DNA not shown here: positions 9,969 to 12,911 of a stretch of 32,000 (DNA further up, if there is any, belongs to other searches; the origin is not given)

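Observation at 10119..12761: MetF (methylene-THF reductase) fused to AcsD (corrinoid Fe-S protein small subunit) in one 880-aa protein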

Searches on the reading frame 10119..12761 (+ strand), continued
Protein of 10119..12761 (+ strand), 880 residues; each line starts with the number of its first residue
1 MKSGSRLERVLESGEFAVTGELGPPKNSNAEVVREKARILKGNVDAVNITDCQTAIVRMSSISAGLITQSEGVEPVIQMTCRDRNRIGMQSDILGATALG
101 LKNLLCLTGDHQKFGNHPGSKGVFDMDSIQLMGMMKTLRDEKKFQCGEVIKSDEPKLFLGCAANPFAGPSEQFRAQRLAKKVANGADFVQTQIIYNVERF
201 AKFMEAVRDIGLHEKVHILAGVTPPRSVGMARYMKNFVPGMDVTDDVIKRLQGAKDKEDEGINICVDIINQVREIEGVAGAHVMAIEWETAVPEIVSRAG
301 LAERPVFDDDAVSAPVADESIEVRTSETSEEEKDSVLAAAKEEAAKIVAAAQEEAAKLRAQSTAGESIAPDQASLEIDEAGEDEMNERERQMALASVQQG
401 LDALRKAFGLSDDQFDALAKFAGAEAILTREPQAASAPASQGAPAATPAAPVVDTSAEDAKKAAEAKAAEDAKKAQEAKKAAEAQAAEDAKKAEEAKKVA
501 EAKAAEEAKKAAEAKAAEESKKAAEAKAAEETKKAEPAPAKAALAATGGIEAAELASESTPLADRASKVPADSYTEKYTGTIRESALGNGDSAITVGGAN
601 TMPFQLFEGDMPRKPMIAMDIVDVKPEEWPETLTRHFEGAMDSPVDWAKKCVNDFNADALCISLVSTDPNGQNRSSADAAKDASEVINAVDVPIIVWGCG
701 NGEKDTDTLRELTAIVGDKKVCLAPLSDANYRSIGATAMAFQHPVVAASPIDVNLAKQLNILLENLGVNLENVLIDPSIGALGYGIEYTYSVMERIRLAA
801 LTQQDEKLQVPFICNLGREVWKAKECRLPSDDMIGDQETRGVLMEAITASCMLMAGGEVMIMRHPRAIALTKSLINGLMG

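Call 44: find_homologous_proteins(query=P0233, max_evalue=1e-20)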
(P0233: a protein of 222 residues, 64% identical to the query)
Query P0233 (222 aa): 3214 proteins with E <= 1e-20 among 3472 candidates; the best 120 are listed.
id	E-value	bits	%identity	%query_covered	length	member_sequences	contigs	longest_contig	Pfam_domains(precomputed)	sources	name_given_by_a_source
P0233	2.2e-148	510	100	100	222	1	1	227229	PF12225.14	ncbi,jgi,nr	ncbi:MAG: hypothetical protein C4531_08305 [Desulfurivibrio sp.]|nr:MAG: hypothetical protein C4531_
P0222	4.3e-146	502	98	100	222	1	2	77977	PF12225.14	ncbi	ncbi:MAG: methylenetetrahydrofolate reductase C-terminal domain-containing protein [Thermodesulfobac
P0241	2.9e-144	496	96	100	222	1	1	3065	PF12225.14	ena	-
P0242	7.2e-144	495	95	100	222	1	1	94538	PF12225.14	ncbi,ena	-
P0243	2.0e-143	494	95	100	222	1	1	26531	PF12225.14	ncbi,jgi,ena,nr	ncbi:MAG: methylenetetrahydrofolate reductase C-terminal domain-containing protein [Desulfobulbaceae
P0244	8.7e-143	492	95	100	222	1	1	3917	PF12225.14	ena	-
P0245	1.8e-142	491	95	100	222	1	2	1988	PF12225.14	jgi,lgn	-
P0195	7.3e-139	479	92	100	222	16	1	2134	PF12225.14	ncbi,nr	ncbi:MAG: methylenetetrahydrofolate reductase C-terminal domain-containing protein [Desulfobulbaceae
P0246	1.6e-135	468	91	100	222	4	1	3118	PF12225.14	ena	-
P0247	1.1e-134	465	89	100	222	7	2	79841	PF12225.14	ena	-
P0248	3.5e-134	463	88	100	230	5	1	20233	PF12225.14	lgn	-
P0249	6.1e-134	463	89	100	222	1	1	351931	PF12225.14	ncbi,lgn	ncbi:MAG: methylenetetrahydrofolate reductase C-terminal domain-containing protein [Pseudomonadota b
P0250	3.2e-133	460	87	100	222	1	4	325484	PF12225.14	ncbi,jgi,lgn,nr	ncbi:MAG: hypothetical protein BM485_12180 [Desulfobulbaceae bacterium DB1]|nr:MAG: hypothetical pro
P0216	2.5e-131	454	87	100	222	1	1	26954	PF12225.14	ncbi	-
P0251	4.6e-131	453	87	100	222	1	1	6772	PF12225.14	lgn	-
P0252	1.2e-129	449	85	100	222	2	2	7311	PF12225.14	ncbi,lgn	-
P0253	3.5e-128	444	86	100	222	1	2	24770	PF12225.14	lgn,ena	-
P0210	4.9e-128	443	82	100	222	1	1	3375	PF12225.14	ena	-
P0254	1.1e-127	442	86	100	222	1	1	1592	PF12225.14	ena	-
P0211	1.4e-127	442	82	100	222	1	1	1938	PF12225.14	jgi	jgi:ferredoxin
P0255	5.3e-127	440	81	100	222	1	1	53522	PF12225.14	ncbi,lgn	-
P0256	1.2e-126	439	83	100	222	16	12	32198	PF12225.14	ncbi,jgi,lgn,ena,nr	ncbi:MAG: methylenetetrahydrofolate reductase C-terminal domain-containing protein [Deltaproteobacte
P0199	1.3e-126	439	83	100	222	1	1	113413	PF12225.14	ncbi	ncbi:MAG: methylenetetrahydrofolate reductase C-terminal domain-containing protein [Thermodesulfobac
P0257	1.5e-126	439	82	100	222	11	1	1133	PF12225.14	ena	-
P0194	1.6e-126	438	84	100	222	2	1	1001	PF12225.14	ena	-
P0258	3.2e-126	437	83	100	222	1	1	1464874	PF12225.14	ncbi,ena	-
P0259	4.1e-126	437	82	100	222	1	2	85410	PF12225.14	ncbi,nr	ncbi:MAG: methylenetetrahydrofolate reductase C-terminal domain-containing protein [Proteobacteria b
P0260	2.5e-125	434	84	100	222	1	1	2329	PF12225.14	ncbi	-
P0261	3.2e-125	434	82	100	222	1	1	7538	PF12225.14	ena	-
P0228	5.8e-125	433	83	100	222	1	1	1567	PF12225.14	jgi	-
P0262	1.5e-124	432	82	100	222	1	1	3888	PF12225.14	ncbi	-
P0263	4.7e-124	430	84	100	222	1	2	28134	PF12225.14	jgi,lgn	-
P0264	7.3e-124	430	82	100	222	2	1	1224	PF12225.14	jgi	-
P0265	8.8e-124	429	81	100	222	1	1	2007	PF12225.14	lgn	-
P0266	1.1e-123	429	83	100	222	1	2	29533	PF12225.14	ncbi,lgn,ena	ncbi:MAG: methylenetetrahydrofolate reductase C-terminal domain-containing protein [Thermodesulfobac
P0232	1.1e-123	429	82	100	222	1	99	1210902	PF12225.14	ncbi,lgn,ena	-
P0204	1.5e-123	429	82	100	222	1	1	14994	PF12225.14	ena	-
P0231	2.8e-123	428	81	100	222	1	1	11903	PF12225.14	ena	-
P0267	4.8e-123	427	81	100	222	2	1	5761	PF12225.14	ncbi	-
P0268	4.8e-123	427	81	100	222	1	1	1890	PF12225.14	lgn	-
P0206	6.1e-123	427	82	100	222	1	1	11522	PF12225.14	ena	-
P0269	7.4e-123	426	80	100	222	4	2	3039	PF12225.14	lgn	-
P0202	1.0e-122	426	82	100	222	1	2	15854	PF12225.14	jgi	-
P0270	1.1e-122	426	82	100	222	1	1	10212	PF12225.14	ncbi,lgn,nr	ncbi:MAG: methylenetetrahydrofolate reductase C-terminal domain-containing protein [Desulfurivibrion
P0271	1.2e-122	426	83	100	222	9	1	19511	PF12225.14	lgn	-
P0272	1.5e-122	425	81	100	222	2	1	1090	PF12225.14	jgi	jgi:ferredoxin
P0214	1.6e-122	425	82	100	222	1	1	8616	PF12225.14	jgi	-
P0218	2.3e-122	425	80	100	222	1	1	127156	PF12225.14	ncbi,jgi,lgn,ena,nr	ncbi:MAG: methylenetetrahydrofolate reductase C-terminal domain-containing protein [Desulfobulbaceae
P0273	2.7e-122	425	81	100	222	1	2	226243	PF12225.14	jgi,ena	-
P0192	4.0e-122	424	81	100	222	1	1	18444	PF12225.14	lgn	-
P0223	5.0e-122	424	82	100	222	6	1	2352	PF12225.14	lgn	-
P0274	5.9e-122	423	80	100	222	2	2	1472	PF12225.14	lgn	-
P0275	7.5e-122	423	79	100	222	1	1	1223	PF12225.14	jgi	jgi:ferredoxin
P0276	8.6e-122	423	81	100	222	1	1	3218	PF12225.14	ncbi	-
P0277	9.8e-122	423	81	100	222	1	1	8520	PF12225.14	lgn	-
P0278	1.1e-121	423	82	100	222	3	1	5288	PF12225.14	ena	-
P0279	1.3e-121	422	80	100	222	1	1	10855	PF12225.14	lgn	-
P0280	1.7e-121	422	78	100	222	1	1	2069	PF12225.14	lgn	-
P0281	2.5e-121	421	79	100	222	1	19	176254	PF12225.14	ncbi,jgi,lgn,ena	-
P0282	2.7e-121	421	80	100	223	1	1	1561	PF12225.14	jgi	-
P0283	2.7e-121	421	81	100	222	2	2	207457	PF12225.14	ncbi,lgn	-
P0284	2.9e-121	421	82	100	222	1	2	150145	PF12225.14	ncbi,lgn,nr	ncbi:MAG: methylenetetrahydrofolate reductase C-terminal domain-containing protein [Proteobacteria b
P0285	3.2e-121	421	81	100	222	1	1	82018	PF12225.14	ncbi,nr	ncbi:MAG: hypothetical protein HGA96_06245 [Desulfobulbaceae bacterium]|nr:hypothetical protein [Des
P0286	7.7e-121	420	78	100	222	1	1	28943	PF12225.14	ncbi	-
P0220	9.9e-121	419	81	100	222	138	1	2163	PF12225.14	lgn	-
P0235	1.0e-120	419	79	100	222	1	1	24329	PF12225.14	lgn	-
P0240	1.0e-120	419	79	100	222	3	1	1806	PF12225.14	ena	-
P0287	1.2e-120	419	79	100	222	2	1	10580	PF12225.14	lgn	-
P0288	1.7e-120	419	80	100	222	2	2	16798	PF12225.14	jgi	-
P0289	1.8e-120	419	79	100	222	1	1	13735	PF12225.14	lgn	-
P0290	2.2e-120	418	79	100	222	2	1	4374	PF12225.14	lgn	-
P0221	2.2e-120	418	79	100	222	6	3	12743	PF12225.14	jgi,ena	jgi:ferredoxin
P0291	3.1e-120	418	81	100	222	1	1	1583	PF12225.14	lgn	-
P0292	3.2e-120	418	80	100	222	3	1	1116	PF12225.14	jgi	jgi:ferredoxin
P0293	3.3e-120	418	81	100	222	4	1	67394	PF12225.14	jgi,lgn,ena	-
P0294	3.4e-120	418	77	100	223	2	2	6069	PF12225.14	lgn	-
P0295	3.7e-120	418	79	100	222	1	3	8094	PF12225.14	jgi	jgi:ferredoxin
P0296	4.0e-120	417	78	100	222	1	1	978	PF12225.14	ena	-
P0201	5.0e-120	417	78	100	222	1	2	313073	PF12225.14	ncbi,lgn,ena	-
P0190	5.2e-120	417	79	100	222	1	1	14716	PF12225.14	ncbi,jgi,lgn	-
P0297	5.2e-120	417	81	100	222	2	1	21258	PF12225.14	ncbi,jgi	jgi:ferredoxin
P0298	5.4e-120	417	80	100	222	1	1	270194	PF12225.14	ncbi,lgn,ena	-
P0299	6.0e-120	417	78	100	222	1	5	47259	PF12225.14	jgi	jgi:ferredoxin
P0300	6.1e-120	417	78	100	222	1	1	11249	PF12225.14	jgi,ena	-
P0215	6.4e-120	417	79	100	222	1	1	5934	PF12225.14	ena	-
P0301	8.7e-120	416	77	100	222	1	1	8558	PF12225.14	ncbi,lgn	-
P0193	1.0e-119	416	77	100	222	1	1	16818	PF12225.14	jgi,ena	-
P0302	1.2e-119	416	78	100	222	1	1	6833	PF12225.14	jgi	jgi:ferredoxin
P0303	1.4e-119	416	79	100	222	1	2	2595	PF12225.14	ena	-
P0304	1.5e-119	416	80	100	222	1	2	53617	PF12225.14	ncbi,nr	ncbi:MAG: methylenetetrahydrofolate reductase C-terminal domain-containing protein [Proteobacteria b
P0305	1.5e-119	416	80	100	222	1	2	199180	PF12225.14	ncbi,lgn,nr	ncbi:MAG: methylenetetrahydrofolate reductase C-terminal domain-containing protein [Proteobacteria b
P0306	1.5e-119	416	79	100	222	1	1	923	PF12225.14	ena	-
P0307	1.7e-119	415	79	100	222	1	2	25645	PF12225.14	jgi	-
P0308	1.9e-119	415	79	100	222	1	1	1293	PF12225.14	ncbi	-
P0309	2.6e-119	415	79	100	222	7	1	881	PF12225.14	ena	-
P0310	2.8e-119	415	78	100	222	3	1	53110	PF12225.14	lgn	-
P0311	3.4e-119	414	79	100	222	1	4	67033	PF12225.14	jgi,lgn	jgi:ferredoxin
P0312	3.8e-119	414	79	100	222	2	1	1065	PF12225.14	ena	-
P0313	4.1e-119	414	78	100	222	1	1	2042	PF12225.14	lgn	-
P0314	4.7e-119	414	80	100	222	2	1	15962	PF12225.14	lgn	-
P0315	4.9e-119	414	79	100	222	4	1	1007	PF12225.14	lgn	-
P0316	5.9e-119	414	79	100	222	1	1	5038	PF12225.14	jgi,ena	-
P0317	6.1e-119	414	79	100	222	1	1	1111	PF12225.14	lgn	-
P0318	6.5e-119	414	78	100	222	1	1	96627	PF12225.14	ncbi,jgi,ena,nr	ncbi:MAG: methylenetetrahydrofolate reductase C-terminal domain-containing protein [Desulfobulbaceae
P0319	7.1e-119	413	79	100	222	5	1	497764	PF12225.14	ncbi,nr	ncbi:MAG: methylenetetrahydrofolate reductase C-terminal domain-containing protein [Desulfobulbaceae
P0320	7.2e-119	413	79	100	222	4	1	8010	PF12225.14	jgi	-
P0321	8.6e-119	413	78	100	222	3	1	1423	PF12225.14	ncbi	-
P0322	1.0e-118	413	77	100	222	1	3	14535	PF12225.14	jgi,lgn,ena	-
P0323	1.2e-118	413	77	100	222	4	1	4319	PF12225.14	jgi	jgi:hypothetical protein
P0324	1.3e-118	413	79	100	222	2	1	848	PF12225.14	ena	-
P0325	1.4e-118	412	79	100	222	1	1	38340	PF12225.14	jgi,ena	-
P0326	1.4e-118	412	77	100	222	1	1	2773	PF12225.14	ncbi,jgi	-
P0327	1.7e-118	412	78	100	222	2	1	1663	PF12225.14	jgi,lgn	jgi:ferredoxin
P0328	1.8e-118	412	77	100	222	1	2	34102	PF12225.14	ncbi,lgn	-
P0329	1.9e-118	412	77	100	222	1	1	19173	PF12225.14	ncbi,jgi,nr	ncbi:MAG: hypothetical protein GXP57_07730 [Deltaproteobacteria bacterium]|nr:hypothetical protein [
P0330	2.5e-118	412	80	100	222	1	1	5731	PF12225.14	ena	-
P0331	2.6e-118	412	79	100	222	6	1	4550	PF12225.14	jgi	jgi:ferredoxin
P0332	2.9e-118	411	77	100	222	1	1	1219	PF12225.14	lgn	-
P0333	3.0e-118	411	79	100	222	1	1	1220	PF12225.14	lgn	-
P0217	3.3e-118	411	77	100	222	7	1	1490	PF12225.14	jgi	-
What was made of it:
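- MetV is conserved in the lineage (call 44).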

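Call 46: find_encoding_contigs(protein=P0250, flank=5000, max_places=1)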
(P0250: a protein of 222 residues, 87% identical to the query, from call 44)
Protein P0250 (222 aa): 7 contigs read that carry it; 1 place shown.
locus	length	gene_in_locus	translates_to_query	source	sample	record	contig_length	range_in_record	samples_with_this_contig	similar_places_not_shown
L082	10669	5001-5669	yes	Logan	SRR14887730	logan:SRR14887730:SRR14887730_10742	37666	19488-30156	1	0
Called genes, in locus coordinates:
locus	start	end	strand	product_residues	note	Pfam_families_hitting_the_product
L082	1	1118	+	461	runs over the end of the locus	PF00989:PAS, PF13188:PAS_8 (weak), PF13426:PAS_9, PF00158:Sigma54_activat, PF14532:Sigma54_activ_2, PF00004:AAA (weak), PF25601:AAA_lid_14, PF02954:HTH_8, +2 more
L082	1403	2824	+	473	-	PF00310:GATase_2 (faint), PF13230:GATase_4, PF13522:GATase_6, PF13537:GATase_7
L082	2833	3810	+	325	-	PF01380:SIS, PF00571:CBS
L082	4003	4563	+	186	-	PF13534:Fer4_17, PF13183:Fer4_8, PF13187:Fer4_9 (weak), PF12838:Fer4_7 (weak), PF13484:Fer4_16 (weak), PF13237:Fer4_10, PF14697:Fer4_21 (weak), PF13187:Fer4_9 (weak), +6 more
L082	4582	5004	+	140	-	PF02662:FlpD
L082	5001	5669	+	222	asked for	PF12225:DUF5981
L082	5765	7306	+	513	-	PF01435:Peptidase_M48, PF00515:TPR_1 (faint), PF13432:TPR_16 (faint), PF07719:TPR_2 (faint), PF13181:TPR_8 (faint), PF13371:TPR_9, PF13414:TPR_11 (weak)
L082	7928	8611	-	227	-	PF12945:PilZNR, PF07238:PilZ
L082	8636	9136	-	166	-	PF02545:Maf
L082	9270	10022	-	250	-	PF00106:adh_short, PF08659:KR, PF23441:SDR, PF13561:adh_short_C2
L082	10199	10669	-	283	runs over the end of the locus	PF01435:Peptidase_M48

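Call 47: find_encoding_contigs(protein=P0258, flank=5000, max_places=1)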
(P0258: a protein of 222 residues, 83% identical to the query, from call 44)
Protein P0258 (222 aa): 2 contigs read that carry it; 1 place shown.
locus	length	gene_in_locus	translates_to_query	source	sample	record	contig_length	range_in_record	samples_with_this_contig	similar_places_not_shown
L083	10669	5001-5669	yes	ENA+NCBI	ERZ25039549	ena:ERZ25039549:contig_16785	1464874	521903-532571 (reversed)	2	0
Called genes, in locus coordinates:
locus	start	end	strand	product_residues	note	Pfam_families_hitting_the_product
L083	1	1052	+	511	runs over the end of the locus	PF02219:MTHFR, PF12225:DUF5981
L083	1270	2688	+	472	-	PF13230:GATase_4 (weak), PF13522:GATase_6, PF13537:GATase_7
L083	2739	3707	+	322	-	PF01380:SIS, PF00571:CBS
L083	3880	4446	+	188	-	PF25160:LdpA_Fe-S-bd (faint), PF00037:Fer4 (faint), PF13183:Fer4_8, PF13187:Fer4_9 (weak), PF13534:Fer4_17, PF13237:Fer4_10, PF14697:Fer4_21 (weak), PF12838:Fer4_7 (weak), +4 more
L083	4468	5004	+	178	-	PF02662:FlpD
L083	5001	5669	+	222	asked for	PF12225:DUF5981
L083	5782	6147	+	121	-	-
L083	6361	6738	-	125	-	PF03840:SecG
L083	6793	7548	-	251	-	PF00121:TIM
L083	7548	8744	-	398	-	PF00162:PGK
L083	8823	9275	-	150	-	PF00583:Acetyltransf_1, PF13673:Acetyltransf_10, PF13508:Acetyltransf_7, PF08445:FR47 (weak)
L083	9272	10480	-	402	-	PF00044:Gp_dh_N, PF02800:Gp_dh_C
